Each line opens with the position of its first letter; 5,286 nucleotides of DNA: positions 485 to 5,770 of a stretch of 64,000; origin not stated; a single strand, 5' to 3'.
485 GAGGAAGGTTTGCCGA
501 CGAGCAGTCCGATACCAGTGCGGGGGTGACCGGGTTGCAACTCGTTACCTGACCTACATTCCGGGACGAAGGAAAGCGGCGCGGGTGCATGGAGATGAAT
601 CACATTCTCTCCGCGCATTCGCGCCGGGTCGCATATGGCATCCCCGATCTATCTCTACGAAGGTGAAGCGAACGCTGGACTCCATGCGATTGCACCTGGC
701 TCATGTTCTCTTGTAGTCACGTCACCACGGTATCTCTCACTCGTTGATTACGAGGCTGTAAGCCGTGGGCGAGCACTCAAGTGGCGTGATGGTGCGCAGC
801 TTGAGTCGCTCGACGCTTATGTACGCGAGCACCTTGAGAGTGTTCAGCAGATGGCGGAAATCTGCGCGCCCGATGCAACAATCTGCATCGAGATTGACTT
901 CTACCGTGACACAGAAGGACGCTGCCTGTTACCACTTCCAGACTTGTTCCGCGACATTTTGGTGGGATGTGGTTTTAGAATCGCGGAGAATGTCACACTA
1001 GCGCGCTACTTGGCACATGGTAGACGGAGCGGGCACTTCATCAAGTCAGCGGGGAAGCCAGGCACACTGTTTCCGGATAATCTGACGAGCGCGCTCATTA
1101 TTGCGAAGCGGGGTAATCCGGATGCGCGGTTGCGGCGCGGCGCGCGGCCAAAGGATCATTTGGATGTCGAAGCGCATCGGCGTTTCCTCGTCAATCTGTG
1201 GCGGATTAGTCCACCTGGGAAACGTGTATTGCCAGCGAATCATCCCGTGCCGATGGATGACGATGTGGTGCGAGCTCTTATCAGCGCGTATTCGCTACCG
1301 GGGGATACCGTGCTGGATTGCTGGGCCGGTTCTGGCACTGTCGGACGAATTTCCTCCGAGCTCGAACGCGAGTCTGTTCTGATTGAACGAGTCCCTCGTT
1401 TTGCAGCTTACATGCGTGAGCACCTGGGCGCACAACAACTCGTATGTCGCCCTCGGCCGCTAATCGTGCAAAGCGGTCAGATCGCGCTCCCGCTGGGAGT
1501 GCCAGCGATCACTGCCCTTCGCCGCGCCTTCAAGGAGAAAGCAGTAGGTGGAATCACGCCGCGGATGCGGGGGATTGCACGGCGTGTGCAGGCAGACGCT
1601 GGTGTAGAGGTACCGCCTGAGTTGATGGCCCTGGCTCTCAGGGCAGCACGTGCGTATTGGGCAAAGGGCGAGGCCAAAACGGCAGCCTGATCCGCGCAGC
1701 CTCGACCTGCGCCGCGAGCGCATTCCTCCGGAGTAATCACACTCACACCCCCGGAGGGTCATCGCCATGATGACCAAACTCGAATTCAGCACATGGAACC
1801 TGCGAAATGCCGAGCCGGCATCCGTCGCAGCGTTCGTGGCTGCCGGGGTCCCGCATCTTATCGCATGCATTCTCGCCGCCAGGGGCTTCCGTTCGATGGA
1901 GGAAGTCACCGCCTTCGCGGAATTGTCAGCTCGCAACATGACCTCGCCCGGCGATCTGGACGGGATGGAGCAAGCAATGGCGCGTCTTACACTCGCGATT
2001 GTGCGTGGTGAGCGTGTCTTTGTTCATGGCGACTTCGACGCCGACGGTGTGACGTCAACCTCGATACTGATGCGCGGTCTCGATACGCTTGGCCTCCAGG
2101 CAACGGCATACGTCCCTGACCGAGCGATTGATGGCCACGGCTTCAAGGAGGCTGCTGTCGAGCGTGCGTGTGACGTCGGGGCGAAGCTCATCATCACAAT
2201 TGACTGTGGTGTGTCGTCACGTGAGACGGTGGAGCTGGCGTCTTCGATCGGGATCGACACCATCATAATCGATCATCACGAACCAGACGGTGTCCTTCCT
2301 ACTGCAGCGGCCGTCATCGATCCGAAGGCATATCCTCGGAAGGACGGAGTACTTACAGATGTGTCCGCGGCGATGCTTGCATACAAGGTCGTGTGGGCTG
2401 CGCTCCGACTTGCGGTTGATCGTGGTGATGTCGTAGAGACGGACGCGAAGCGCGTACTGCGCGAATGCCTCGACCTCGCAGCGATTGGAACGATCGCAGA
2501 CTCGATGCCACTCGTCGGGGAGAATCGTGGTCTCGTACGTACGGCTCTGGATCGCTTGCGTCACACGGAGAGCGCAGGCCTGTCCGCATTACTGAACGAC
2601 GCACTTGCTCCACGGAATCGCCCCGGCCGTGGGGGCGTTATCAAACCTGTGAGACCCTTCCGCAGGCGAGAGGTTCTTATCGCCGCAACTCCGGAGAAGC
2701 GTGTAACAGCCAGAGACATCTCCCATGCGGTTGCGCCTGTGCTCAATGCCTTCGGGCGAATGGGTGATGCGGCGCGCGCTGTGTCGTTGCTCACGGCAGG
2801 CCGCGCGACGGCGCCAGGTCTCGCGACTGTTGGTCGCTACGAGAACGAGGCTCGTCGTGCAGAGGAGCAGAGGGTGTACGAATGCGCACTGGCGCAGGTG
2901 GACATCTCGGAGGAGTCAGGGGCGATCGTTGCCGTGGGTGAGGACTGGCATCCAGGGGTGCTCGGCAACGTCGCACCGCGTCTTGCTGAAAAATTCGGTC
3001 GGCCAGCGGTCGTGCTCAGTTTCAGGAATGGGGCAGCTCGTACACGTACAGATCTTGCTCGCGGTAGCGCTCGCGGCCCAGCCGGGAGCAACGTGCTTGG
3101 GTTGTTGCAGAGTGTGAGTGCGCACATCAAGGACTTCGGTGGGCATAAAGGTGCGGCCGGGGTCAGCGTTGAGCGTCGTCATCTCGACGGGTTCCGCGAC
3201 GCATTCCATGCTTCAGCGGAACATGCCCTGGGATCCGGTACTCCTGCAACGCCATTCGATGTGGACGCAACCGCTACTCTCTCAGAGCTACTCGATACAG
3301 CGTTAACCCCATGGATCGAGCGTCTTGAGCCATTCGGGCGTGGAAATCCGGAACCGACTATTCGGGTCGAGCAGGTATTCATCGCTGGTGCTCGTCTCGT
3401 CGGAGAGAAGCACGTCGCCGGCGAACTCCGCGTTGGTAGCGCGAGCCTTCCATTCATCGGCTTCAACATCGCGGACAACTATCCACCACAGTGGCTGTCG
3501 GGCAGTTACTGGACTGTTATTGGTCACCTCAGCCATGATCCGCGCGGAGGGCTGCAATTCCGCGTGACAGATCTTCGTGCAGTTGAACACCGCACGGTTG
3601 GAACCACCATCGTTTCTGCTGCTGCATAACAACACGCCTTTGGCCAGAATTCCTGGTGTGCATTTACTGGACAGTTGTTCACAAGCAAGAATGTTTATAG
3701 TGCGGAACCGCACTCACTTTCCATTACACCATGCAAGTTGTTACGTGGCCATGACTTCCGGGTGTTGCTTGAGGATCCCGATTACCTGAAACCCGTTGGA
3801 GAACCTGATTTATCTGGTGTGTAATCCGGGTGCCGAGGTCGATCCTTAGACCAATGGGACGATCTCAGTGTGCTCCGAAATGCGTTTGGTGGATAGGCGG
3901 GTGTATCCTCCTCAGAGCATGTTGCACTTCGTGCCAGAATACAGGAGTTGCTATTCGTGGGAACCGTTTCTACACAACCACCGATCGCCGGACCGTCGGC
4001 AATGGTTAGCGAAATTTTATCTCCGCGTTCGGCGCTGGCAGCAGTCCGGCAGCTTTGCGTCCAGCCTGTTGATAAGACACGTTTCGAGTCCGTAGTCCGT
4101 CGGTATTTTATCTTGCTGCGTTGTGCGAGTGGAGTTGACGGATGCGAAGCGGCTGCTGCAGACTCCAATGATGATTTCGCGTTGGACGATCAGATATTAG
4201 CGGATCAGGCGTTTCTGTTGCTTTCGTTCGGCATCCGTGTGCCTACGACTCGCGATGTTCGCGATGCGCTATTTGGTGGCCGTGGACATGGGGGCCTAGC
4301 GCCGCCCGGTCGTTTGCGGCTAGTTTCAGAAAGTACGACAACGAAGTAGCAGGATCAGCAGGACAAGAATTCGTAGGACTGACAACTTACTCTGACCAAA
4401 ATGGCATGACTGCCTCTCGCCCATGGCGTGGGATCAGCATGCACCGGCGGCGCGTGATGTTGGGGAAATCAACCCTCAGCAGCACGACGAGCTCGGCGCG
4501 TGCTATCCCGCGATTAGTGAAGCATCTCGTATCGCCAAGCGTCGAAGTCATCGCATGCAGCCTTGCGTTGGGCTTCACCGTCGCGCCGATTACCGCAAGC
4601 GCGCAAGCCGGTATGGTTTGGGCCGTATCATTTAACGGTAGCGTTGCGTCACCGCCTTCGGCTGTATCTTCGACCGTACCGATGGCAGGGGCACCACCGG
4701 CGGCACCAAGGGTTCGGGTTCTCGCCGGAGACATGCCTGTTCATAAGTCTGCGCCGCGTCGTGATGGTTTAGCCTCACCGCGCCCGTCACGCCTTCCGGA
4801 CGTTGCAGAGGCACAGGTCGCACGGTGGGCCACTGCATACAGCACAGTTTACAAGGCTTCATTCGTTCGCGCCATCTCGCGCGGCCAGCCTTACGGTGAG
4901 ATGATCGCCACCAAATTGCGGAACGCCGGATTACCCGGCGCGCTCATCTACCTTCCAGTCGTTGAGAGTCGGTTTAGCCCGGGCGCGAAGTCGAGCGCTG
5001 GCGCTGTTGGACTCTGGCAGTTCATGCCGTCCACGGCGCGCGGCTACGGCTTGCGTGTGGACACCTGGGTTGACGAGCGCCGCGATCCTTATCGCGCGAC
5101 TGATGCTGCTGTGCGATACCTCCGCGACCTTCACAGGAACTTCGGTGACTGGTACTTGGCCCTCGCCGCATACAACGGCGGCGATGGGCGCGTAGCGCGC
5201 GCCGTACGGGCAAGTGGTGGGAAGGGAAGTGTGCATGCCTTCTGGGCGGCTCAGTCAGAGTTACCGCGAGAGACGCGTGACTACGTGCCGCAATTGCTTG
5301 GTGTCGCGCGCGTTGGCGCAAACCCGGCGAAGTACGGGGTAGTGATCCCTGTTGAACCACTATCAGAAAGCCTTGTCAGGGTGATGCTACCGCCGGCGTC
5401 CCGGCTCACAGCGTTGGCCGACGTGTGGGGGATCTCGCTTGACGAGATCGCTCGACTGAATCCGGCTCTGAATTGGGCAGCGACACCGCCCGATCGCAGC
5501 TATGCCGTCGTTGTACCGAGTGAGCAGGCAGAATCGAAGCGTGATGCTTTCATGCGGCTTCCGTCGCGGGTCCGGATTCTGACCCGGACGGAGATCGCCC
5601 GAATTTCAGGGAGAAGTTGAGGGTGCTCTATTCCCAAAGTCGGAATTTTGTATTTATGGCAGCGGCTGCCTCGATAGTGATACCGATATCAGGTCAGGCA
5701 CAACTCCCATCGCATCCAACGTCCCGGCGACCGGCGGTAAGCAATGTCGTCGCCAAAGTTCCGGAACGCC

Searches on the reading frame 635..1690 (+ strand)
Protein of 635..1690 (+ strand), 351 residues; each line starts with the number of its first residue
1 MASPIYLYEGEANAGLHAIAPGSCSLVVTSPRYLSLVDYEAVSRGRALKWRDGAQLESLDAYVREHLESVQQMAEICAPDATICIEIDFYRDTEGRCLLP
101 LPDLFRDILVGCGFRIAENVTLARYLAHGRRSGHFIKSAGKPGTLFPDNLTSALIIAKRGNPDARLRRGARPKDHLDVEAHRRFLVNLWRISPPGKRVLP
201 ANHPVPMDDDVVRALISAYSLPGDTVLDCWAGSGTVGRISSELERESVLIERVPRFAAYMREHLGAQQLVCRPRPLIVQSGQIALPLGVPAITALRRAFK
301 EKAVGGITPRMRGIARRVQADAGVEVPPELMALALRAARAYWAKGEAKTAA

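Call 10: search_protein_families(library=pfam, proteins=[window:635-1690:+], max_evalue=0.001)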
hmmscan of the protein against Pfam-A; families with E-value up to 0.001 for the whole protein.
window:635-1690:+ (351 aa): 1 family
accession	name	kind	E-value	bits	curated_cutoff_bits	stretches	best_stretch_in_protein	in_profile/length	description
PF01555.25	N6_N4_Mtase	-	5.3e-15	56.4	26.7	1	26-257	3-216/221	DNA methylase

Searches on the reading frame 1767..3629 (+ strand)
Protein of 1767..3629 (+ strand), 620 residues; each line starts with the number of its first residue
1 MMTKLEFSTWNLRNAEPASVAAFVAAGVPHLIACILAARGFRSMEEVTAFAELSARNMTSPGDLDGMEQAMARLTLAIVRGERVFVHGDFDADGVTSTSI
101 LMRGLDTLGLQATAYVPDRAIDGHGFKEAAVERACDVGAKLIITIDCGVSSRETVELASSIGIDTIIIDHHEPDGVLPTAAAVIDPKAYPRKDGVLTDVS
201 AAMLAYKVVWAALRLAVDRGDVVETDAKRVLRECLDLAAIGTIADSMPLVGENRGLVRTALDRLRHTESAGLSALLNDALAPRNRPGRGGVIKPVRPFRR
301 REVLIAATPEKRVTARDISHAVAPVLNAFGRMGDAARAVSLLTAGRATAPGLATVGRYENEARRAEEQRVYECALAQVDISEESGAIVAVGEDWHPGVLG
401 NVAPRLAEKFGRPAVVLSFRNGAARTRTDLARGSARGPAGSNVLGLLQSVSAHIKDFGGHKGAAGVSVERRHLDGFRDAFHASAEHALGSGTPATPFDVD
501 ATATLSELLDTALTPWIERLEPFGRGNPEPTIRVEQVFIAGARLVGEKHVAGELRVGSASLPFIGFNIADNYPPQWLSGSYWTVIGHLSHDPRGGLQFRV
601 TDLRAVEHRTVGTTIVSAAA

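Call 10: search_protein_families(library=pfam, proteins=[window:1767-3629:+], max_evalue=0.001)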
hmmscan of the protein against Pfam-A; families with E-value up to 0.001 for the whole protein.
window:1767-3629:+ (620 aa): 3 families
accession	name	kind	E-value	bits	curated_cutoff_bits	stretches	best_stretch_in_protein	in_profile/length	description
PF01368.27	DHH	-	1.5e-21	77.4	28.1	1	83-242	1-125/125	DHH family, N-terminal domain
PF02272.25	DHHA1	-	4.5e-13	50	25.9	1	386-481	4-97/102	DHHA1 domain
PF17768.7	RecJ_OB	-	1.4e-12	48.1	27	1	500-590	2-92/107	RecJ OB domain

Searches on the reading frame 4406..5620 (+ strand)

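Call 10: search_protein_families(library=pfam, proteins=[window:4406-5620:+], max_evalue=0.001)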
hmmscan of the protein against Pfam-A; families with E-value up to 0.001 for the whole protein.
window:4406-5620:+ (404 aa): 2 families
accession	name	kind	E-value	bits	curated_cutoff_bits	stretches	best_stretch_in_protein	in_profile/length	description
PF01464.25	SLT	-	1.7e-30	105.5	21.3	1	170-274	7-112/117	Transglycosylase SLT domain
PF13406.11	SLT_2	-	0.00045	20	24.3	1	196-234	151-188/292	Transglycosylase SLT domain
